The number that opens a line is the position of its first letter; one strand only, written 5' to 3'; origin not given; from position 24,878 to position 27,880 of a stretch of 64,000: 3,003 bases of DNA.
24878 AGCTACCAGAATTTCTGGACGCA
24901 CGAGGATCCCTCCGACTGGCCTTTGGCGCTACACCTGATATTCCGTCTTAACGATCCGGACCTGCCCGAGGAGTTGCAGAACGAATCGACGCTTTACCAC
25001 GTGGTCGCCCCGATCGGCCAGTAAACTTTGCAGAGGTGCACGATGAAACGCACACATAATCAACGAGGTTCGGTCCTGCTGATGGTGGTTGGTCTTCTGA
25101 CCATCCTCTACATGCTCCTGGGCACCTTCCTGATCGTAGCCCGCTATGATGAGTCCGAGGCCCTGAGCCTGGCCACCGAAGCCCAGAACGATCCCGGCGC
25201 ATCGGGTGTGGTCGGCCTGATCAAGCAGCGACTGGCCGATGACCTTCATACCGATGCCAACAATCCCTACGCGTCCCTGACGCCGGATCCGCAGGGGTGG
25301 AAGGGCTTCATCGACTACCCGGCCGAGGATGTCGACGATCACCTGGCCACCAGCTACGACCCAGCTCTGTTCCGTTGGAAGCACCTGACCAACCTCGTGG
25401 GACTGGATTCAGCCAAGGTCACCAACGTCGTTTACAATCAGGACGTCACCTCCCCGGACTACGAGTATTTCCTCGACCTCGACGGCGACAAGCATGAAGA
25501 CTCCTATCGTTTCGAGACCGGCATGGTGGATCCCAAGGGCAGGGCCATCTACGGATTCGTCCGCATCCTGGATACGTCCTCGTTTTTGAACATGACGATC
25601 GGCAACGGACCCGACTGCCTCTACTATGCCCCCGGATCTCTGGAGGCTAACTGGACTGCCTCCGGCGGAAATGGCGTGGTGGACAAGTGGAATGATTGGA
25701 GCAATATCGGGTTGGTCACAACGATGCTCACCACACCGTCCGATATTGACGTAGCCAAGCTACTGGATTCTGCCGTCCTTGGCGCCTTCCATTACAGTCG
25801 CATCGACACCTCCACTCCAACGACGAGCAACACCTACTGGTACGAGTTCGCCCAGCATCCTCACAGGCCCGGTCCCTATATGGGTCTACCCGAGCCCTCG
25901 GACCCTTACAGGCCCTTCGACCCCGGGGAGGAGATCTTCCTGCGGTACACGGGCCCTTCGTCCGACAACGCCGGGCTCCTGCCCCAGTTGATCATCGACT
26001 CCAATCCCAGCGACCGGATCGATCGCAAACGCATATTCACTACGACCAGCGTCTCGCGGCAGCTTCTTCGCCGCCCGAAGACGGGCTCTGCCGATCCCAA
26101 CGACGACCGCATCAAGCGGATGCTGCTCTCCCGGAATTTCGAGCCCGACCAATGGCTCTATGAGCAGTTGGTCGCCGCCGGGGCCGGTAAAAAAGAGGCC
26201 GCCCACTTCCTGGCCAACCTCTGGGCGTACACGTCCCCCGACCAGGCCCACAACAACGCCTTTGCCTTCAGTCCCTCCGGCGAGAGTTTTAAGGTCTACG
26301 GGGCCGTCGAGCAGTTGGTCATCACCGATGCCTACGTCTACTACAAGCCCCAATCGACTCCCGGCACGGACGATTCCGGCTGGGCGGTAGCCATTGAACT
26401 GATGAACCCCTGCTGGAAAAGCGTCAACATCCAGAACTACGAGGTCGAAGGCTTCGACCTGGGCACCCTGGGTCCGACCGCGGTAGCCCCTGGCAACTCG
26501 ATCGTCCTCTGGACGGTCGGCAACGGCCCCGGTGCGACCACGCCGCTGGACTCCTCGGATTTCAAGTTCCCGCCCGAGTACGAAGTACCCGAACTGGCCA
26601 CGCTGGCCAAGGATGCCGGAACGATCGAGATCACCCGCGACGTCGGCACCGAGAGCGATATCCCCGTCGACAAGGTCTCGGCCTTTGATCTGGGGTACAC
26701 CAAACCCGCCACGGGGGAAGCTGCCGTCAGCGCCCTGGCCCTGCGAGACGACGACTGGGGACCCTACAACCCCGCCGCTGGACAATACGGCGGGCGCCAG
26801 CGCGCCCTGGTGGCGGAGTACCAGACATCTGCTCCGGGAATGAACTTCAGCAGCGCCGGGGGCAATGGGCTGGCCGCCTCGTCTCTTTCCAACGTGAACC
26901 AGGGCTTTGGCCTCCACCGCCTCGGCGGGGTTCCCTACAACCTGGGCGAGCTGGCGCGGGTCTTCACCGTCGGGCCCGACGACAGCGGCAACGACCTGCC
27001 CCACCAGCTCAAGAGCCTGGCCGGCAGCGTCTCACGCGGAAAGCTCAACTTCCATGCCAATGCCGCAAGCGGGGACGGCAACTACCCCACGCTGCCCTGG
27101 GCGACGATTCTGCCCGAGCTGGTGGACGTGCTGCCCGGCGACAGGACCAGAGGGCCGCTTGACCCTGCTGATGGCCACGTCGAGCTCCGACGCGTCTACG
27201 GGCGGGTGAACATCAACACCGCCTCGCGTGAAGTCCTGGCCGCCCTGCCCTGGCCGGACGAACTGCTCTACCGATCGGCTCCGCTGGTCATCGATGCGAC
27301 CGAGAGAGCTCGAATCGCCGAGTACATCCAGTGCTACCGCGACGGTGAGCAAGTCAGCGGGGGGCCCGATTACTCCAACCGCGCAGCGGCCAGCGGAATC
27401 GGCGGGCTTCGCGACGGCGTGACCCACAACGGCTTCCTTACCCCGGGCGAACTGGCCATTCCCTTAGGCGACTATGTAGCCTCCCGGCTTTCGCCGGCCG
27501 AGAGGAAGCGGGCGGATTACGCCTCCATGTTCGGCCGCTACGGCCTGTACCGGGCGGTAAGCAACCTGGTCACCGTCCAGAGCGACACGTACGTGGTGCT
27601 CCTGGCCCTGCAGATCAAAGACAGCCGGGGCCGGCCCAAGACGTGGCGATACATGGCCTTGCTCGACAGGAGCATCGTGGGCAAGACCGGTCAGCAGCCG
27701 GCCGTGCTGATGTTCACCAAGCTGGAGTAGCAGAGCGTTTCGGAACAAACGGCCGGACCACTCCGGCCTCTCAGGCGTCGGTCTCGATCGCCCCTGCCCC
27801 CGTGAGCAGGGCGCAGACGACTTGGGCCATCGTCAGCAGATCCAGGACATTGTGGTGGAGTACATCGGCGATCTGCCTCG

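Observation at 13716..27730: Compact T2SS/T4P-like locus encoding ATPases, platform and pseudopilins, with no secretin or alignment subunits in the window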

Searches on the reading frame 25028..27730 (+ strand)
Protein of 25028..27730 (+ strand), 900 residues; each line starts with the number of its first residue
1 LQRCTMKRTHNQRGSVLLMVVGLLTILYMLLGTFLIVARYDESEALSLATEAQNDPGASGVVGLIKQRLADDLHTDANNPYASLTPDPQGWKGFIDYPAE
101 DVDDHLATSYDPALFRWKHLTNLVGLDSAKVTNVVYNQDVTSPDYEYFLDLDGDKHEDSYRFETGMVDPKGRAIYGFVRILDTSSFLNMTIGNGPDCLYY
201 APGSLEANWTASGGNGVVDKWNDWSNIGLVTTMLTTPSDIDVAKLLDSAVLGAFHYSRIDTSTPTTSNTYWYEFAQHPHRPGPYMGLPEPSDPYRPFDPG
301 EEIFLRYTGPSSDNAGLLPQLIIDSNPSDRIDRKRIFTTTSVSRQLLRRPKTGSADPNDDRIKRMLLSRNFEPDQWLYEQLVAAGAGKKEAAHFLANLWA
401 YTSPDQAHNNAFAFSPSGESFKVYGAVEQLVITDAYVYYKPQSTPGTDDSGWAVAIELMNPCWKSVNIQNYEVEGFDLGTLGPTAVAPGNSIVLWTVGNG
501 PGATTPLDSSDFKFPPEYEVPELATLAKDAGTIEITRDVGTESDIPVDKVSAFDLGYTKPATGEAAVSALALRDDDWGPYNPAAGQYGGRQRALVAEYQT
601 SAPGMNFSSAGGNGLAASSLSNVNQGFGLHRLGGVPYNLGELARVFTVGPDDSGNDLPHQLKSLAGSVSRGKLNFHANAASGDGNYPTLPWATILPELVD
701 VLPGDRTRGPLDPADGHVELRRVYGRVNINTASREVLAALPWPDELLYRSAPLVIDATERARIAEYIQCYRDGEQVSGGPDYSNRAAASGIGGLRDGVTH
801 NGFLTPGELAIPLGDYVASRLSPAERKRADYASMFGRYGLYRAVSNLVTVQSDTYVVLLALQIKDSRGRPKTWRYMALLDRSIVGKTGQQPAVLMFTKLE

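Call 6: search_protein_families(library=pfam, max_evalue=0.01, proteins=[window:25028-27730:+])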
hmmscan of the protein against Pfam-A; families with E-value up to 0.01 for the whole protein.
window:25028-27730:+ (900 aa): 0 families

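Call 11: find_homologous_proteins(query=window:25028-27730:+)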
Query window:25028-27730:+ (900 aa): 18 proteins with E <= 0.001 among 8000 candidates.
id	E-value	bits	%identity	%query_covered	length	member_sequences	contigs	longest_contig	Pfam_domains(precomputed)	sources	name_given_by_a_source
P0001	0.0e+0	1113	58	98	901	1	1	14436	-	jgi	jgi:hypothetical protein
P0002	1.2e-152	528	38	99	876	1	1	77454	-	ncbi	-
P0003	1.1e-141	492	37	98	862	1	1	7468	-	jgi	jgi:hypothetical protein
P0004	2.2e-136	474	35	99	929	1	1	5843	-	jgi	jgi:hypothetical protein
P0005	4.1e-131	457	35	99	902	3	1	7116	-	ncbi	ncbi:MAG: hypothetical protein ACOCZE_05220 [Planctomycetota bacterium]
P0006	1.4e-98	349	33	99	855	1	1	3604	-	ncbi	ncbi:MAG: hypothetical protein ACOC8F_07685, partial [Planctomycetota bacterium]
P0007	2.5e-76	276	29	99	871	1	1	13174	-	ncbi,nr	ncbi:MAG: hypothetical protein SVT52_03615 [Planctomycetota bacterium]|nr:hypothetical protein [Plan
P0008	5.3e-70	255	30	99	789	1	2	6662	-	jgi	-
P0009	4.2e-68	248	30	99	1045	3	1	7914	-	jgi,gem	-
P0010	2.4e-64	236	32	57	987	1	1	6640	PF25275.2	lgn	-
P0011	1.6e-62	230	29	99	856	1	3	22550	-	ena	-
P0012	5.1e-58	215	27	99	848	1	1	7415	-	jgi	jgi:hypothetical protein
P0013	1.1e-56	211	32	57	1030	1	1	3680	-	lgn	-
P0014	3.5e-54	202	27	98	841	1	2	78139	-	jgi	-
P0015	3.9e-49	186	27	99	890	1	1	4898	PF00932.26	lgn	-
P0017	1.5e-44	171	32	57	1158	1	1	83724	PF25275.2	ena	-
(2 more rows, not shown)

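Call 12: find_encoding_contigs(protein=P0002, flank=10000, max_places=2)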
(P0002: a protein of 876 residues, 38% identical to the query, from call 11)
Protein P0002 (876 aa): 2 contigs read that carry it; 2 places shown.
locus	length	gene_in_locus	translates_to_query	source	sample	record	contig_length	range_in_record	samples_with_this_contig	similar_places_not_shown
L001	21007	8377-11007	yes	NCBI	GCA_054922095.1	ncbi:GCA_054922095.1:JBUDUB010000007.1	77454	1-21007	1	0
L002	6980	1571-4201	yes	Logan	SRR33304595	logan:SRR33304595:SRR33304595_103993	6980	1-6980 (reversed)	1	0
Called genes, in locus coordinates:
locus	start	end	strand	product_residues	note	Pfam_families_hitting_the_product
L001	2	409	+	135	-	?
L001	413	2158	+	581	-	PF05157:MshEN, PF00437:T2SSE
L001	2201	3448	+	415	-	PF28597:T2SSF_N, PF00482:T2SSF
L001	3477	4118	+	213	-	PF07963:N_methyl (weak)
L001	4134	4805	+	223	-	PF07963:N_methyl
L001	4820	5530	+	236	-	PF07963:N_methyl (weak)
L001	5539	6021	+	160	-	PF07963:N_methyl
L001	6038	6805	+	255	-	PF07963:N_methyl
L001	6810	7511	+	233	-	PF07963:N_methyl (weak)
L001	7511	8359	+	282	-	-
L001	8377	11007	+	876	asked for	-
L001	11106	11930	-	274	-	PF13482:RNase_H_2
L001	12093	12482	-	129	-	PF00903:Glyoxalase, PF18029:Glyoxalase_6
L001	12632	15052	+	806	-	-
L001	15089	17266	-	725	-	PF02449:Glyco_hydro_42, PF08532:Glyco_hydro_42M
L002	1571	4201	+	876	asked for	-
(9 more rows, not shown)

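Call 13: find_encoding_contigs(protein=P0014, flank=10000, max_places=2)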
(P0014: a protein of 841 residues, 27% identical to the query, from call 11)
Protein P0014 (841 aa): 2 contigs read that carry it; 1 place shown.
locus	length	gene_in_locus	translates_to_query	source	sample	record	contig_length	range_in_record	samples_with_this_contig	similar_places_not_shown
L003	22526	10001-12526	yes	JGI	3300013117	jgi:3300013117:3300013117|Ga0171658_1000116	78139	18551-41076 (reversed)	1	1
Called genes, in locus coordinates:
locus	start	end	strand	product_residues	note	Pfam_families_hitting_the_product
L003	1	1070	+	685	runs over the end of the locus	PF16889:Hepar_II_III_N, PF07940:Hepar_II_III_C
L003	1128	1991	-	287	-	PF01522:Polysacc_deac_1, PF11959:DUF3473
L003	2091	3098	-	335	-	PF01073:3Beta_HSD, PF01370:Epimerase, PF04321:RmlD_sub_bind, PF05368:NmrA (weak), PF13460:NAD_binding_10, PF16363:GDP_Man_Dehyd, PF07993:NAD_binding_4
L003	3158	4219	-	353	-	PF00953:Glycos_transf_4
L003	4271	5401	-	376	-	PF01041:DegT_DnrJ_EryC1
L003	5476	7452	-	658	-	PF13727:CoA_binding_3, PF17836:PglD_N (weak), PF01073:3Beta_HSD, PF01370:Epimerase, PF02719:Polysacc_synt_2, PF04321:RmlD_sub_bind, PF16363:GDP_Man_Dehyd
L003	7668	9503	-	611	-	-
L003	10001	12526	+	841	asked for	-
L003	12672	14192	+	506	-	PF11028:TMEM260_N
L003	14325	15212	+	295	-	PF01040:UbiA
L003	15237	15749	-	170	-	-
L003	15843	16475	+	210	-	PF13580:SIS_2, PF01380:SIS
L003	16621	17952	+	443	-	PF02558:ApbA (weak), PF03721:UDPG_MGDP_dh_N, PF00984:UDPG_MGDP_dh, PF03720:UDPG_MGDP_dh_C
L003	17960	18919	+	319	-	PF00106:adh_short, PF01073:3Beta_HSD, PF01370:Epimerase, PF02719:Polysacc_synt_2, PF04321:RmlD_sub_bind, PF07993:NAD_binding_4, PF08659:KR (weak), PF16363:GDP_Man_Dehyd, +1 more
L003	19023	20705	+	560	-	PF13231:PMT_2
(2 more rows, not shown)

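Call 14: find_encoding_contigs(protein=P0017, flank=10000, max_places=2)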
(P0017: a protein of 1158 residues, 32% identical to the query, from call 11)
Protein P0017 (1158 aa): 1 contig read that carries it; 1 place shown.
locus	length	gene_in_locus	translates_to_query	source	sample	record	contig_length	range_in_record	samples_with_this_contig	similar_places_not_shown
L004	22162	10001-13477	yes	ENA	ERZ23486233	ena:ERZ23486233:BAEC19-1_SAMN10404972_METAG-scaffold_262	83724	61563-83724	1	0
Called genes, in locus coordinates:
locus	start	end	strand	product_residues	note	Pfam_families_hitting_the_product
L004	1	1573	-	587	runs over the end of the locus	PF02348:CTP_transf_3, PF12804:NTP_transf_3 (weak), PF03102:NeuB, PF08666:SAF (weak)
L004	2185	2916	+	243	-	PF13489:Methyltransf_23, PF08241:Methyltransf_11, PF13649:Methyltransf_25 (weak), PF08242:Methyltransf_12 (weak)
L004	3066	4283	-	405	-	PF04230:PS_pyruv_trans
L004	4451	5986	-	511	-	PF13440:Polysacc_synt_3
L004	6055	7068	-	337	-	PF00685:Sulfotransfer_1, PF13469:Sulfotransfer_3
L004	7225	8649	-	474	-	PF04422:FrhB_FdhB_N, PF04432:FrhB_FdhB_C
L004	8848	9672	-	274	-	PF07963:N_methyl (weak)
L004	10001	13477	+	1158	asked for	PF25275:Golvesin_C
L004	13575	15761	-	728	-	PF08240:ADH_N (faint), PF00107:ADH_zinc_N, PF01408:GFO_IDH_MocA, PF22725:GFO_IDH_MocA_C3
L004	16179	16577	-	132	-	-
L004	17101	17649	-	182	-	-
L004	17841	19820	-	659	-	-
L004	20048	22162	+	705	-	?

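Call 15: search_protein_families(library=ncbifam, max_evalue=0.01, proteins=[window:25028-27730:+])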
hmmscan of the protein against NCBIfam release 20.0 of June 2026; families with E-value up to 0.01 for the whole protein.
window:25028-27730:+ (900 aa): 1 family
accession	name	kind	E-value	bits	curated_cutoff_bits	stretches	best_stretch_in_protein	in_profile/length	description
NF037980.1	T2SS_GspK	equivalog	0.0066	16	130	0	12-78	1-67/307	type II secretion system minor pseudopilin GspK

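Call 18: search_solved_structures(query=A1, max_evalue=10, show_alignments=3)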
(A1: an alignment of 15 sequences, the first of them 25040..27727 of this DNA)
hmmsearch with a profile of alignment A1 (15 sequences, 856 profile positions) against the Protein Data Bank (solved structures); distinct sequences matched with E-value up to 10: 1.
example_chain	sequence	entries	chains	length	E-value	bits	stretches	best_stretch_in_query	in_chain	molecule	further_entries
2l9u_A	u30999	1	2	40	5.9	8.3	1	11-30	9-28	Receptor tyrosine-protein kinase erbB-3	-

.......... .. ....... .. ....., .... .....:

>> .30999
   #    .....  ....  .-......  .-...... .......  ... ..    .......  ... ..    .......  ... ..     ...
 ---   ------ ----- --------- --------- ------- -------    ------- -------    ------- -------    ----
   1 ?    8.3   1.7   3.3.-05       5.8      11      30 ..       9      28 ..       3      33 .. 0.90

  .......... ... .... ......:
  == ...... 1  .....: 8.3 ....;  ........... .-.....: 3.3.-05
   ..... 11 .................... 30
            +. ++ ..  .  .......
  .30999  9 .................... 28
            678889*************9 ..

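Call 30: find_related_loci(query=A1, collection=genome_contigs, flank=10000)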
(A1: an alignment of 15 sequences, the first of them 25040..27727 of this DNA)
Query A1 (896 aa) in genome_contigs; peptide patterns used: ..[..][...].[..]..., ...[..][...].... (x = any residue, [..] = any of these).
216 stretches matched a pattern; 60 encode a relative of the query (tblastn E <= 1e-3); 60 distinct loci.
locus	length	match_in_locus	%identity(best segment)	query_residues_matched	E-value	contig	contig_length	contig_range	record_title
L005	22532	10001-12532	34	8-896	6e-114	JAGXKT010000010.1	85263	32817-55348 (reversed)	MAG: Phycisphaerae bacterium isolate GSL_GB14_14 NODE_33_length_85263_cov_15.6101, whole genome shotgun sequence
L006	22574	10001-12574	31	2-896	7e-95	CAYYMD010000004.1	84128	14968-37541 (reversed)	MAG TPA_asm: uncultured Planctomycetaceae bacterium isolate SRP332253_co2_255 genome assembly, contig: NODE_205_length_8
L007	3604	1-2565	33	8-896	7e-91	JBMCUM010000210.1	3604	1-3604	MAG: Planctomycetota bacterium isolate D4M11_20 NODE_18436_length_3604_cov_9.664131, whole genome shotgun sequence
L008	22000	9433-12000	30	2-896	1e-87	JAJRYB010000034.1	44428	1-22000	MAG: Planctomycetota bacterium isolate Dive96_bin3.224 k141_1627892, whole genome shotgun sequence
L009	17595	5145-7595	30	2-896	2e-87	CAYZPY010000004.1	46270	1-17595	MAG TPA_asm: uncultured Planctomycetaceae bacterium isolate SRP141376_co1_245 genome assembly, contig: NODE_1923_length_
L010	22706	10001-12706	35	2-896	3e-126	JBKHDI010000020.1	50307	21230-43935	MAG: Phycisphaerae bacterium isolate D1M03_8 NODE_191_length_50307_cov_11.125050, whole genome shotgun sequence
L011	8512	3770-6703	30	2-896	3e-82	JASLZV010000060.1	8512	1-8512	MAG: Phycisphaerae bacterium isolate ETNP2_MAG_79 NODE_60_length_8512_cov_3.622407, whole genome shotgun sequence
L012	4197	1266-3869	30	1-896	1e-78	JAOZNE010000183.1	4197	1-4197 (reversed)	MAG: Phycisphaerae bacterium isolate GMC4.concoct.128 GMC4_44876_length_4197_cov_5.891357, whole genome shotgun sequence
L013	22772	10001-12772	29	8-896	1e-78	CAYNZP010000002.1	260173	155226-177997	MAG TPA_asm: uncultured Planctomycetaceae bacterium isolate SRP077602_co10_423 genome assembly, contig: NODE_21_length_2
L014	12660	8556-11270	29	8-896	8e-72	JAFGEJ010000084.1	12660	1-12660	MAG: Phycisphaerae bacterium isolate Zod_Metabat.1221 k87_4208432, whole genome shotgun sequence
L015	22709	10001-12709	29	8-891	1e-69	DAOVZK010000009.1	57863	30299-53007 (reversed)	MAG TPA_asm: Planctomycetota bacterium isolate CSMAG_1807 CSMAG_1807_k141_5670503_length_57863_cov_10.0022, whole genome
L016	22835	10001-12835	27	1-896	1e-69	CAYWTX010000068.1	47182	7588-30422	MAG TPA_asm: uncultured Planctomycetaceae bacterium isolate binchicken_co255_29 genome assembly, contig: k141_1434651, w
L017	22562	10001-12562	27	2-896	8e-65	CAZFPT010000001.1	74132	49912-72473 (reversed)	MAG TPA_asm: uncultured Planctomycetaceae bacterium isolate SRP332253_co1_280 genome assembly, contig: NODE_319_length_7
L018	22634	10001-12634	31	2-896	2e-84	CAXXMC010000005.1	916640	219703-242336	MAG: Phycisphaerae bacterium isolate 5faf82f8-1606-4ed3-8979-838274c66e85 genome assembly, contig: contig_5, whole genom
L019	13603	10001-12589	26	2-896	8e-64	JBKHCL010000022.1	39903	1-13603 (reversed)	MAG: Phycisphaerae bacterium isolate D1M02_5 NODE_148_length_39903_cov_12.103594, whole genome shotgun sequence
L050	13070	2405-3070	28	707-896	5e-9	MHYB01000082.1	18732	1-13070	MAG: Planctomycetes bacterium GWF2_50_10 gwf2_scaffold_4007, whole genome shotgun sequence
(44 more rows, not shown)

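Call 32: predict_structure(alignment_id=A1)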
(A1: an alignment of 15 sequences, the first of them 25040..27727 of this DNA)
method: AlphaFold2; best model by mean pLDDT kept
length: 896 residues; sequences in the alignment: 15
mean_pLDDT: 62.9   pTM: 0.69
mean pLDDT of the five models: 62.9, 59.1, 56.0, 53.7, 50.5
residues with pLDDT >= 90: 27; 70-90: 407; 50-70: 195; < 50: 267
segments of 3 or more residues with pLDDT < 50: 1-10, 33-40, 124-141, 185-327, 348-356, 570-624, 702-715, 825-831
pLDDT, mean of each block of 10 residues (from residue 1): 38 61 61 48 53 77 85 72 74 84 70 71 44 41 68 76 77 85 48 25 24 26 26 28 33 35 34 28 28 27 28 34 47 62 61 53 78 86 90 88 82 90 76 80 78 73 84 81 78 74 62 77 77 77 74 76 66 40 39 32 27 34 59 76 81 67 71 71 80 76 43 50 82 72 62 82 87 77 62 75 89 76 48 72 83 85 75 76 74 64
secondary structure, 60 per line:
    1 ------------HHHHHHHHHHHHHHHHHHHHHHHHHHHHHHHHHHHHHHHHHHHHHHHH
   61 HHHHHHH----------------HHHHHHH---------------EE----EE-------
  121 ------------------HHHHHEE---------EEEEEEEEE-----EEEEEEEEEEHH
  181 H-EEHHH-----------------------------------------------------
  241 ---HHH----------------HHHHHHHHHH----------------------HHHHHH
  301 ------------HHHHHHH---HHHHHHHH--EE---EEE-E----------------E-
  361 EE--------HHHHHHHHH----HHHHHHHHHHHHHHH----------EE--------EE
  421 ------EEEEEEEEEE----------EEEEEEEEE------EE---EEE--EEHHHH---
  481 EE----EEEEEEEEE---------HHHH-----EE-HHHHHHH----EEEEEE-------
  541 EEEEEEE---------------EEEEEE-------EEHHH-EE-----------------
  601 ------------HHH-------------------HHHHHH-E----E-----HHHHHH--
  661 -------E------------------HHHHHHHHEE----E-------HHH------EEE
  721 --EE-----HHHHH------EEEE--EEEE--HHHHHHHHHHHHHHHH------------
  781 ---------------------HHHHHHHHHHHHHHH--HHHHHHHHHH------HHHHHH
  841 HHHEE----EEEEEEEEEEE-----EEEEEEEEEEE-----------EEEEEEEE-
elements in order (helices of 4 or more, strands of 3 or more residues): H13-67 H84-90 H139-143 E155-163 E169-178 H263-272 H295-300 H313-319 H323-330 E338-340 H371-379 H384-398 E427-436 E447-455 E467-469 H474-477 E487-495 H505-508 H517-523 E528-533 E541-547 E563-568 H635-640 H653-658 H687-694 E718-720 H730-734 E741-744 E747-750 H753-768 H802-816 H819-828 H835-843 E850-860 E866-876 E888-895

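Call 53: search_protein_representatives(alignment_id=A1)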
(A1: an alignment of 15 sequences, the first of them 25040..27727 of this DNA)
Query: 15 sequences, 856 profile positions. Proteins with E-value up to 0.001 (for the whole library): 3174; up to 1e-10: 2086; up to 1e-30: 567. The best 150 are listed.
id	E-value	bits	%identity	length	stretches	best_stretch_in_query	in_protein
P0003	0.0e+00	1118.0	-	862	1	14-856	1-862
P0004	0.0e+00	1088.6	-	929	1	1-856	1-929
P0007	0.0e+00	1019.1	-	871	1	1-856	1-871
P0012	2.7e-295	998.7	-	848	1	1-856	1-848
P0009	8.5e-280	947.4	-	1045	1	5-856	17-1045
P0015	8.0e-275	930.9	-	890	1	1-854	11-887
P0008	2.5e-258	876.4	-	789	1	1-855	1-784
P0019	2.8e-258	876.2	-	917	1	5-856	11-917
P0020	4.7e-247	839.1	-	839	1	12-856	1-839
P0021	1.1e-231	788.3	-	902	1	4-856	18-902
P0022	1.5e-226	771.3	-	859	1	12-855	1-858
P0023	3.4e-225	766.8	-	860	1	1-856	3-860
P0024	2.2e-223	760.8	-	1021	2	334-856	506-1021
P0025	1.0e-222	758.6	-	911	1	1-856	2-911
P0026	1.8e-221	754.4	-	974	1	6-856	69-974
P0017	9.7e-168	576.7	-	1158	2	339-856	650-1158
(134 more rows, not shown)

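Call 60: find_homologous_proteins(query=L050:12283-13068:+, max_evalue=0.00001)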
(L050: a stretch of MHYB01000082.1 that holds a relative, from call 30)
Query L050:12283-13068:+ (262 aa): 80 proteins with E <= 0.00001 among 811 candidates.
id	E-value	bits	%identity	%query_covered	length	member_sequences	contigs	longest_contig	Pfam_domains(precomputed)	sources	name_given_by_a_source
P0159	4.1e-148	509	93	98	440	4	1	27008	PF00263.27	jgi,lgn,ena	-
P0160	1.7e-96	340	63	100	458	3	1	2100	PF00263.27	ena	-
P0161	1.4e-86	308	60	91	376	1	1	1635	PF03958.23,PF00263.27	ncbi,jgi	-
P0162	2.4e-75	271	57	85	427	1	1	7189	PF00263.27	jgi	jgi:type II secretory pathway component GspD/PulD (secretin)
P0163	7.9e-74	266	62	73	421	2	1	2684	PF03958.23,PF00263.27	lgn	-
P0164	2.3e-73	265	52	99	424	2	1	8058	PF00263.27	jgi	jgi:type II secretory pathway component GspD/PulD (secretin)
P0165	2.4e-72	261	46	60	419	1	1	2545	PF03958.23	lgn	-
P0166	4.1e-70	254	53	85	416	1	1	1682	PF00263.27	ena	-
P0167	5.1e-70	254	52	95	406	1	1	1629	PF00263.27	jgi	jgi:type II secretory pathway component GspD/PulD (secretin)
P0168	5.8e-70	253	56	81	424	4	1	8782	PF00263.27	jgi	jgi:type II secretory pathway component GspD/PulD (secretin)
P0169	2.0e-69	252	52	95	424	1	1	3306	PF03958.23,PF00263.27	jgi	jgi:type II secretory pathway component GspD/PulD (secretin)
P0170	1.2e-67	246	52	85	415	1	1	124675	PF00263.27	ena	-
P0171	4.3e-67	244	52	71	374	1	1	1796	PF03958.23,PF00263.27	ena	-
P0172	1.4e-65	239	58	73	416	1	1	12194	PF03958.23,PF00263.27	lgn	-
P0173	8.8e-65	236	50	87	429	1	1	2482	PF03958.23,PF00263.27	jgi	-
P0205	4.1e-56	208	43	100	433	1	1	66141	PF03958.23,PF00263.27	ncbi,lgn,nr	ncbi:MAG: type II secretion system protein GspD [Sedimentisphaerales bacterium]|nr:type II secretion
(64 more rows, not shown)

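Call 61: find_encoding_contigs(protein=P0205, flank=10000, max_places=1)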
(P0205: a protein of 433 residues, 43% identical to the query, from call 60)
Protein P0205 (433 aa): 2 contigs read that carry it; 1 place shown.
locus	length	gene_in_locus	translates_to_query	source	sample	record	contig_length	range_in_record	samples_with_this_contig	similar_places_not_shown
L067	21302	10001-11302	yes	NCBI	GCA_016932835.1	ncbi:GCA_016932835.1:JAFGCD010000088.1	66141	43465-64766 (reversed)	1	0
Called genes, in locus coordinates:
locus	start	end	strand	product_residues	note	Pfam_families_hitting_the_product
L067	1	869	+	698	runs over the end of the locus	PF00009:GTP_EFTU, PF16658:RF3_C (faint), PF22042:EF-G_D2, PF03144:GTP_EFTU_D2, PF14492:EFG_III, PF03764:EFG_IV, PF00679:EFG_C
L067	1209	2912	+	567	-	PF05157:MshEN, PF00437:T2SSE, PF13401:AAA_22 (faint)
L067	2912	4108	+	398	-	PF00482:T2SSF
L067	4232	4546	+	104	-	PF07963:N_methyl (weak), PF08334:T2SSG (weak), PF26697:ComGC_C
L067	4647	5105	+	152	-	-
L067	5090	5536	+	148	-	-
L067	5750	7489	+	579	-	PF07081:DUF1349 (weak), PF06452:CBM9_1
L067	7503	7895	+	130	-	-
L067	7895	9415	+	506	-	PF11104:PilM_2, PF05137:PilN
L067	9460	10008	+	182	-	-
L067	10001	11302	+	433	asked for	PF03958:Secretin_N, PF00263:Secretin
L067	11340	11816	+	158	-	PF07238:PilZ (weak)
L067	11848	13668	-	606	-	PF00270:DEAD, PF00271:Helicase_C, PF16124:RecQ_Zn_bind, PF09382:RQC, PF00570:HRDC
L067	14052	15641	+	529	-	PF01011:PQQ (faint), PF13360:PQQ_2 (weak), PF13570:Beta-prop_ACSF4 (weak)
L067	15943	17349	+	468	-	PF13727:CoA_binding_3, PF02397:Bac_transf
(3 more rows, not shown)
